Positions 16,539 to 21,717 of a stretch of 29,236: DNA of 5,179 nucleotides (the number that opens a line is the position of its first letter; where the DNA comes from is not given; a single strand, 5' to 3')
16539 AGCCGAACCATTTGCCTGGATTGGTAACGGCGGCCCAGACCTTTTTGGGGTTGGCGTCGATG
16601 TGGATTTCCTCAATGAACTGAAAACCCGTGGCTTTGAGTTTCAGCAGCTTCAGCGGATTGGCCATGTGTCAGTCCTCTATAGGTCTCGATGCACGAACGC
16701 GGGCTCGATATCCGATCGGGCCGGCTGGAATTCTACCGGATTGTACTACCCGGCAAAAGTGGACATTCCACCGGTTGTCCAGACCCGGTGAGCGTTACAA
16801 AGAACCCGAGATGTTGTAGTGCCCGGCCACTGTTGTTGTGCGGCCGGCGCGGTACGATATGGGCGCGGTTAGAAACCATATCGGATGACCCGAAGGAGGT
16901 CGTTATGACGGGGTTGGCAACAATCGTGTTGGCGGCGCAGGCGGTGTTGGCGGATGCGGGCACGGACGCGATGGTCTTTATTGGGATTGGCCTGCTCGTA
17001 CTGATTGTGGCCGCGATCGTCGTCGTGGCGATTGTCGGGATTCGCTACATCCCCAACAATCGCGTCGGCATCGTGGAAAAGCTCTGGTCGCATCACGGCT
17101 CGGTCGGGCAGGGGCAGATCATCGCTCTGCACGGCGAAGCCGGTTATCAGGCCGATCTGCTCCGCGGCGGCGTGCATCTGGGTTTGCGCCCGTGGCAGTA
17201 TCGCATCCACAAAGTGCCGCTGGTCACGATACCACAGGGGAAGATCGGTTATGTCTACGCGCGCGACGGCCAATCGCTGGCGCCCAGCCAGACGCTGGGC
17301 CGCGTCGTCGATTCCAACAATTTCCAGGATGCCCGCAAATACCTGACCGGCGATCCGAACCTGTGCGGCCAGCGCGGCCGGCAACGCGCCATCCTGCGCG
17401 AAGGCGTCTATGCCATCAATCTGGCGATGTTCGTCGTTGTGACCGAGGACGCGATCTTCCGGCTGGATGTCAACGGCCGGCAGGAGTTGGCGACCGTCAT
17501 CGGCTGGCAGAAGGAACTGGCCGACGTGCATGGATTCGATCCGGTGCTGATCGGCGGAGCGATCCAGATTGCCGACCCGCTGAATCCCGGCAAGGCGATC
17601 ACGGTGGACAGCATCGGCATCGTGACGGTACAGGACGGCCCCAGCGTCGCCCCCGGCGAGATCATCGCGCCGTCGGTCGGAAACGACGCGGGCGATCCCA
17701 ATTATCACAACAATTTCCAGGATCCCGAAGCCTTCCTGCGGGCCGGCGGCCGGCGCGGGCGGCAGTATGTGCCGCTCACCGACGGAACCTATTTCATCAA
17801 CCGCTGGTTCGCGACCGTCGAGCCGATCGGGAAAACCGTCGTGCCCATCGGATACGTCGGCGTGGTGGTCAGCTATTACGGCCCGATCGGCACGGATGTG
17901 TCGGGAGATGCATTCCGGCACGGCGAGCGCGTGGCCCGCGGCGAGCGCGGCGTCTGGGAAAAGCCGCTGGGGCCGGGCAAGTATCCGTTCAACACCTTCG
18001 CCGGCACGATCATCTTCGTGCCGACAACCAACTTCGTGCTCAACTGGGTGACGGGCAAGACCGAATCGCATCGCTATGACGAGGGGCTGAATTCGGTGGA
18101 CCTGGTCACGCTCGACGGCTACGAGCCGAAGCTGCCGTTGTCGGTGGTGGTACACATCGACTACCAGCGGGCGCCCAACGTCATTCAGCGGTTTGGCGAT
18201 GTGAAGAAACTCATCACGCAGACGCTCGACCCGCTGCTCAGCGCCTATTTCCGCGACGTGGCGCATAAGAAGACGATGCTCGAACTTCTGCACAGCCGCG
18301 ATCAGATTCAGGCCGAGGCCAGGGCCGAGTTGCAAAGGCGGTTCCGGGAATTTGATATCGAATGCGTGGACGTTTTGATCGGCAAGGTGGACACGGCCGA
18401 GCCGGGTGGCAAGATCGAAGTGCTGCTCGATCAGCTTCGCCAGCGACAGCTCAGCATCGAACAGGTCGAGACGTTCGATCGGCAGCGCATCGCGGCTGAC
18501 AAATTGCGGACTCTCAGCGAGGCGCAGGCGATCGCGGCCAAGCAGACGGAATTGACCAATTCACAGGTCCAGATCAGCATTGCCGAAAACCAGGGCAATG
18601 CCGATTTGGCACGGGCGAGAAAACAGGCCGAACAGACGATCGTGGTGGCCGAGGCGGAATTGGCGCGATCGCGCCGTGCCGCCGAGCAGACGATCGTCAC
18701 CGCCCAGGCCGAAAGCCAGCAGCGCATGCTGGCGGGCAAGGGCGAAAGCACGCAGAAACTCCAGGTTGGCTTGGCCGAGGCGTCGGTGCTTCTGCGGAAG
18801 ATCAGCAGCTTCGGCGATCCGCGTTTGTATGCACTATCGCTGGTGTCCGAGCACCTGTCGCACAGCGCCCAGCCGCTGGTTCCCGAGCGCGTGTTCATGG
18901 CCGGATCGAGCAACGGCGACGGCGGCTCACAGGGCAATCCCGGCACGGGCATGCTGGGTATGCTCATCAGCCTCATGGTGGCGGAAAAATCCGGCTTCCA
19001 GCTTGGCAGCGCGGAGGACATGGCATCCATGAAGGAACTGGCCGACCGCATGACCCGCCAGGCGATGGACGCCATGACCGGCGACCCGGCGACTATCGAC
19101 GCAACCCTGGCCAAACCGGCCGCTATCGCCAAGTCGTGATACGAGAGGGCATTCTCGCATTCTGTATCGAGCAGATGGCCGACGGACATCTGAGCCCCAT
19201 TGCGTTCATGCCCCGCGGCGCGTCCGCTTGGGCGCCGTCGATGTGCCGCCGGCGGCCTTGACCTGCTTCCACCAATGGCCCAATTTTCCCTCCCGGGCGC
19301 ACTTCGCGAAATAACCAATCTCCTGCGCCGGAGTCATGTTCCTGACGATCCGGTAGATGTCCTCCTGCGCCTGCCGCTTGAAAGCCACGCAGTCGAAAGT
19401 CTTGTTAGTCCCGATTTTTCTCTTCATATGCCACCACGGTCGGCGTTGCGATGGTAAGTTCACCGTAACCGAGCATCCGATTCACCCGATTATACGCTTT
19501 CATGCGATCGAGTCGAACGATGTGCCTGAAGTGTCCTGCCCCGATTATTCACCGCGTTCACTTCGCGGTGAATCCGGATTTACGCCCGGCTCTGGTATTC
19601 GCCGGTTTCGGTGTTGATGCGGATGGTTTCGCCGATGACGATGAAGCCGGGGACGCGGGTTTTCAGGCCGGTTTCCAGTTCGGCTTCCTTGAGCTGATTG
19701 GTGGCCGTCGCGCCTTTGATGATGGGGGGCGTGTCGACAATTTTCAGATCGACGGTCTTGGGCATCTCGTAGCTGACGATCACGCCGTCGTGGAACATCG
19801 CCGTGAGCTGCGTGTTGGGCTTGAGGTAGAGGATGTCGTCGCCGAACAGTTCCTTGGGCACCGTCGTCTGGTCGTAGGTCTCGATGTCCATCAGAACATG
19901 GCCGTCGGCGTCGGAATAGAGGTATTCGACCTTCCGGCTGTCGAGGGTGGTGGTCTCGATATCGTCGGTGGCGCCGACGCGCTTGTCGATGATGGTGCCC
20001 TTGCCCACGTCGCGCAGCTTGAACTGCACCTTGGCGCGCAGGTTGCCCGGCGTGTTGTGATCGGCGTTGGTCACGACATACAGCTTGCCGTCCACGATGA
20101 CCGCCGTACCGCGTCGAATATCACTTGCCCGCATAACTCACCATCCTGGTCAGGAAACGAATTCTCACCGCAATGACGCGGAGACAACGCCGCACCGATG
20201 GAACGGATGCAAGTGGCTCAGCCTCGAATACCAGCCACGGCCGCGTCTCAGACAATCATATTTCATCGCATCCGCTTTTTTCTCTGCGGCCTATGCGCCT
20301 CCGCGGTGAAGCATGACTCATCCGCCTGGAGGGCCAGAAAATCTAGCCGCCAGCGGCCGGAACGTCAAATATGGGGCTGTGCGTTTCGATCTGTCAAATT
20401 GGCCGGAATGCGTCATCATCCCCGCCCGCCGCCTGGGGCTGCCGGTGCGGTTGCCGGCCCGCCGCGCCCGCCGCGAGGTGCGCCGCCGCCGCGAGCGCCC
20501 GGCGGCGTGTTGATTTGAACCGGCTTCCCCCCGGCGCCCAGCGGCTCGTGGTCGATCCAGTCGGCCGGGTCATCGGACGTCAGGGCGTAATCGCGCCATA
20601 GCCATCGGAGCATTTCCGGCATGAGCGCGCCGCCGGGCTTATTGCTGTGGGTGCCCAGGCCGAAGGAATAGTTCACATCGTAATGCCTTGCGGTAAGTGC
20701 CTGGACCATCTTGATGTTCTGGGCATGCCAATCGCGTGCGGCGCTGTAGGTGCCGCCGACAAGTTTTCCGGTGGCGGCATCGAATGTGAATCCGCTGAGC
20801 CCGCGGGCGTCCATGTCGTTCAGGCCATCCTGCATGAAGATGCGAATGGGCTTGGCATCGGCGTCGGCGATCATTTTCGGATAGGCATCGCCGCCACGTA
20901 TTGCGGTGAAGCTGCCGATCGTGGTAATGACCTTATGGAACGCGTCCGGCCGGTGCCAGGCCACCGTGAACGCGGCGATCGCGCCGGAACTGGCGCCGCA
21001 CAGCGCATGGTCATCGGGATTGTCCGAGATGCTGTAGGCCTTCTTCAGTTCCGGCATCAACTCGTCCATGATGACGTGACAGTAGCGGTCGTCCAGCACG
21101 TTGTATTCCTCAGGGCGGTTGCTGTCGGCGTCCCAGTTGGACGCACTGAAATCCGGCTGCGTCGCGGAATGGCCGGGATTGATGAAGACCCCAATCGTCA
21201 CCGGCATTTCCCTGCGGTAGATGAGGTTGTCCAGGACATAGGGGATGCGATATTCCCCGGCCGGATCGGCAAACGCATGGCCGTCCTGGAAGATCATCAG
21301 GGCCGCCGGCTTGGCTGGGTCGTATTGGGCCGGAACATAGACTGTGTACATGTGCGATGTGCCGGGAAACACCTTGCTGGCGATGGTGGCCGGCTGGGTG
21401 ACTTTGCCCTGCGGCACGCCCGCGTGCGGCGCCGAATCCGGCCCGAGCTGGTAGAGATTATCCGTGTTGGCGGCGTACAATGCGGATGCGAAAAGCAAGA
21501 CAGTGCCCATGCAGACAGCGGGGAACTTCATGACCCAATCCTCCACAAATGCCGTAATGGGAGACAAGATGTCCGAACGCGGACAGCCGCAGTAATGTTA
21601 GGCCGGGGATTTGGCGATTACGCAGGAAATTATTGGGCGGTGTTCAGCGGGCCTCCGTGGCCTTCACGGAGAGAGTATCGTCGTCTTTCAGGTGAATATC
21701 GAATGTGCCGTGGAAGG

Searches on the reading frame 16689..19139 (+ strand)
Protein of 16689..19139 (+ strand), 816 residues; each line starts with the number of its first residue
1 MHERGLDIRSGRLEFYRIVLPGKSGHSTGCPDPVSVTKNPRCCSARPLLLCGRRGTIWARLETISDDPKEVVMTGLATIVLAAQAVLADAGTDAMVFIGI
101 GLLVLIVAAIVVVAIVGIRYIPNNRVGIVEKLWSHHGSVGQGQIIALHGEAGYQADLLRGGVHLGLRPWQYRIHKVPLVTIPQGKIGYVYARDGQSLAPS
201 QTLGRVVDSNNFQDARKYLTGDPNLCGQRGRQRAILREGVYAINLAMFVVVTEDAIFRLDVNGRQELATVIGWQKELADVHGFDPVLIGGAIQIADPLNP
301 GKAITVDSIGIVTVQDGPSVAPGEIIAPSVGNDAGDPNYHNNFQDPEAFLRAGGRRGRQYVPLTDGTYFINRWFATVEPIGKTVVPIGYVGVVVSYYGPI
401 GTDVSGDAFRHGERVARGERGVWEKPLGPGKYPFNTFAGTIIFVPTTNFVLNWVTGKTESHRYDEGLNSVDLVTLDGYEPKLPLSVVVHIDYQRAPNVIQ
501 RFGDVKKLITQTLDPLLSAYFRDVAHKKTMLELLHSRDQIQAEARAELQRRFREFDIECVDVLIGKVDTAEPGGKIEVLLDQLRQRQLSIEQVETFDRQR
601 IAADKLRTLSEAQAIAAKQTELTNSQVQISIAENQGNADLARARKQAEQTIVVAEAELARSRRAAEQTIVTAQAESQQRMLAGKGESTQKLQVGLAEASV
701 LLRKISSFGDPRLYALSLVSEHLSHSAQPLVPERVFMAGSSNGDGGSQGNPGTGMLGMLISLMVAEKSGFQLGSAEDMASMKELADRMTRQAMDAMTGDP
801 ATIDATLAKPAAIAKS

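Call 3: search_protein_families(library=pfam, proteins=[window:16689-19139:+], max_evalue=0.01)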
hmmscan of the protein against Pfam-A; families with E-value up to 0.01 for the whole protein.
window:16689-19139:+ (816 aa): 1 family
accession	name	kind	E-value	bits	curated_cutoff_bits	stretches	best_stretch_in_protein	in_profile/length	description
PF01145.31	Band_7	-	6.3e-16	59.4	23.6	1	385-577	3-152/176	SPFH domain / Band 7 family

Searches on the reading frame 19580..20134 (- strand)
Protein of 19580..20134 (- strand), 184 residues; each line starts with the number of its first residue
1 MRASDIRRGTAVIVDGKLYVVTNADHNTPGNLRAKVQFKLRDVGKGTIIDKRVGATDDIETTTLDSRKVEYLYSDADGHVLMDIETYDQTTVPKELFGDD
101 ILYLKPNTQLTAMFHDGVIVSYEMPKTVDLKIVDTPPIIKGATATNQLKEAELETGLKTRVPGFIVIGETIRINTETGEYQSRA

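Call 3: search_protein_families(library=pfam, proteins=[window:19580-20134:-], max_evalue=0.01)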
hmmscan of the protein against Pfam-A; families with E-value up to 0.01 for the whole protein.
window:19580-20134:- (184 aa): 3 families
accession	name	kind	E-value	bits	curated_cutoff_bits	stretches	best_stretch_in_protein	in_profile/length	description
PF09285.17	Elong-fact-P_C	-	4.3e-21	74.8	25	1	128-183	1-56/56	Elongation factor P, C-terminal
PF01132.26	EFP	-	5.5e-18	65.1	27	1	67-119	1-53/54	Elongation factor P (EF-P) OB domain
PF08207.18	EFP_N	-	1.1e-15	57.8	23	1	3-58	2-57/58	Elongation factor P (EF-P) KOW-like domain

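Call 79: search_solved_structures(query=window:19580-20134:-, max_evalue=1e-10, show_alignments=3)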
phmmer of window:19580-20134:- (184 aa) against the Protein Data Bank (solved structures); distinct sequences matched with E-value up to 1e-10: 12.
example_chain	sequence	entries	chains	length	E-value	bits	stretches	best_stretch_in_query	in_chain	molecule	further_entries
6rk3_A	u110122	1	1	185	1.6e-34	122.5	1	3-183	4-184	Elongation factor P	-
6rji_A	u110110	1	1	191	1.8e-34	122.3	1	3-183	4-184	Elongation factor P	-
1yby_A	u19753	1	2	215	2.4e-33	118.6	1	3-183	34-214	Translation elongation factor P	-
6s8z_A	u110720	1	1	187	1.1e-31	113.3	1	4-183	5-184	Elongation factor P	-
1ueb_A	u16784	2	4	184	5.3e-30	107.8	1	3-184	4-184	elongation factor P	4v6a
8s8u_A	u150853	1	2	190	8.1e-29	103.9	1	2-184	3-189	Elongation factor P-like protein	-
6enj_w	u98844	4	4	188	1.5e-27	99.8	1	3-183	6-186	Elongation factor P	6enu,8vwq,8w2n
3a5z_B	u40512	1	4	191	1.6e-27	99.7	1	3-183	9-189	Elongation factor P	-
5j3b_A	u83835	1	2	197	6.5e-25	91.2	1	4-184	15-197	Elongation factor P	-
3tre_A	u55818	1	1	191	2.5e-24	89.3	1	4-184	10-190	Elongation factor P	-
3oyy_A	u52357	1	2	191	5.6e-21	78.4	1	3-183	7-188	Elongation factor P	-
6j7m_M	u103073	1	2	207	7.6e-21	78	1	3-183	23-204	Elongation factor P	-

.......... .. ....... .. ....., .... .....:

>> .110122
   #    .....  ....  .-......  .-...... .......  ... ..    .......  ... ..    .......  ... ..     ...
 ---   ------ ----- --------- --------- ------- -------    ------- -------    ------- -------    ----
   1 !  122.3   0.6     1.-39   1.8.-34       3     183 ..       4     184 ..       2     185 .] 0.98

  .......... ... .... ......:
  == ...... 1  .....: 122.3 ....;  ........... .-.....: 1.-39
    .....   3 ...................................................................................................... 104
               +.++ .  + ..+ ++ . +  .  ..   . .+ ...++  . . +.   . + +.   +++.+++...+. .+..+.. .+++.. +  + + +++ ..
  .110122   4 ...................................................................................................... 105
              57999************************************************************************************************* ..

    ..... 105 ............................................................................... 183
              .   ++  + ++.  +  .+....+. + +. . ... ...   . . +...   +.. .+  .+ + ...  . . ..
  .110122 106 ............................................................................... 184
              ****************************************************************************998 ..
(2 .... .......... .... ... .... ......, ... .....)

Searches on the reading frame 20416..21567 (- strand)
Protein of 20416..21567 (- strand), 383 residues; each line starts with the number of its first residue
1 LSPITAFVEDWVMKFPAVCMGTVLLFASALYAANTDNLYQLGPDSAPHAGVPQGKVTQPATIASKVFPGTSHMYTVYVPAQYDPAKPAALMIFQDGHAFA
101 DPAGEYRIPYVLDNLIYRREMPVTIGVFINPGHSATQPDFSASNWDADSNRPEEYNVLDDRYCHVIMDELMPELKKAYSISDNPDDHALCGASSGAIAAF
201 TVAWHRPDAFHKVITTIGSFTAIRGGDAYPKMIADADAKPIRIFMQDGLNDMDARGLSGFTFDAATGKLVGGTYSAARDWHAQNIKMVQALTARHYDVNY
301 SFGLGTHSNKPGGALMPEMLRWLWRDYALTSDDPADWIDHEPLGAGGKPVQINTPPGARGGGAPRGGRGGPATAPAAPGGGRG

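Call 3: search_protein_families(library=pfam, proteins=[window:20416-21567:-], max_evalue=0.01)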
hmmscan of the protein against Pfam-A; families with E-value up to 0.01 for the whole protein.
window:20416-21567:- (383 aa): 1 family
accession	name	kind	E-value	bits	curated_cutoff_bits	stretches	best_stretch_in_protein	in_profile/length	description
PF00756.26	Esterase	-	1.7e-12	48.1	22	1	75-214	11-144/251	Putative esterase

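Call 4: search_protein_families(library=ncbifam, proteins=[window:20416-21567:-], max_evalue=0.01)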
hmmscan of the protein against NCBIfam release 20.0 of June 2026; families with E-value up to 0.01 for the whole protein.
window:20416-21567:- (383 aa): 1 family
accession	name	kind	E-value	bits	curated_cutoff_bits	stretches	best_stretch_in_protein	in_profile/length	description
NF007758.0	PRK10439.1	equivalog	1.3e-07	30.9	222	1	158-220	265-327/418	enterochelin esterase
